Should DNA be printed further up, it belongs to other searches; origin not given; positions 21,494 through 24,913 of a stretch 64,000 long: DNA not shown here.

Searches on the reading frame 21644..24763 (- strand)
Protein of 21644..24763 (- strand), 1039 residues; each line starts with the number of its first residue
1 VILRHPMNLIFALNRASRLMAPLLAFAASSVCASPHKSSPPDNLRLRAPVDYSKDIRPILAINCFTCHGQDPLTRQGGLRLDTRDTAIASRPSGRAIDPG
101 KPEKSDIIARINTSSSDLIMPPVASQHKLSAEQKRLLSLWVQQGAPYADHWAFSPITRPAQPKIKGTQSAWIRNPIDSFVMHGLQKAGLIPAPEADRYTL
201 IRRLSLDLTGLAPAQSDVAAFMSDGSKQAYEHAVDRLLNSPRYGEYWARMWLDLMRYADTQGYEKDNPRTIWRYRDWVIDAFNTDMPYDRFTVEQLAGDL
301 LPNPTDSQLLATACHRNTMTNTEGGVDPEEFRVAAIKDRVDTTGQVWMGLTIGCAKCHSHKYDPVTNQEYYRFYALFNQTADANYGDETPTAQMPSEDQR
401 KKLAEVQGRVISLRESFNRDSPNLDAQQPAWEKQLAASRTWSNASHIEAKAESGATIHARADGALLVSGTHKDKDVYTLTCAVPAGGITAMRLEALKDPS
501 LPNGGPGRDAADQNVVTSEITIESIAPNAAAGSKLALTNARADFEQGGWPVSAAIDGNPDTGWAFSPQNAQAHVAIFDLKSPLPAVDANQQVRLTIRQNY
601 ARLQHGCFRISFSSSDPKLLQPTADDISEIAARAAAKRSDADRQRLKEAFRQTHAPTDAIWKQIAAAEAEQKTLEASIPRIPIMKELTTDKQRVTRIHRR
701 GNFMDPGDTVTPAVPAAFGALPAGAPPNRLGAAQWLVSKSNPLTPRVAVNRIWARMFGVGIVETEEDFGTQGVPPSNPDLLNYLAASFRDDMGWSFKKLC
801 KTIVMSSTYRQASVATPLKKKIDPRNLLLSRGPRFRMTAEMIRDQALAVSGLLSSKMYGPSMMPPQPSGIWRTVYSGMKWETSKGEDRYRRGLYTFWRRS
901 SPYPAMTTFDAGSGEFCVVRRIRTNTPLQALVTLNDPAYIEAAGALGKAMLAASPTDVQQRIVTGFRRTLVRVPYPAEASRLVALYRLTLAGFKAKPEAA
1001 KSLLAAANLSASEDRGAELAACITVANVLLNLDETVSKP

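Call 7: search_protein_families(library=pfam, proteins=[window:21644-24763:-], max_evalue=0.001)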
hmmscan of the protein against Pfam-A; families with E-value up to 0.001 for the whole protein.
window:21644-24763:- (1039 aa): 4 families
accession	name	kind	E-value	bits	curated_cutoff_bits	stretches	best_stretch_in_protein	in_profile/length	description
PF07587.16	PSD1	-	2.8e-92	309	28.5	1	728-985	1-243/244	Protein of unknown function (DUF1553)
PF07583.16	PSCyt2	-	4.8e-86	288.5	29.8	1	175-381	1-208/209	Protein of unknown function (DUF1549)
PF07635.16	PSCyt1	-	1.2e-15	58.3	22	1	64-122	1-57/59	Planctomycete cytochrome C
PF00754.31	F5_F8_type_C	-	0.00036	21.1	28.2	1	545-582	8-44/127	F5/8 type C domain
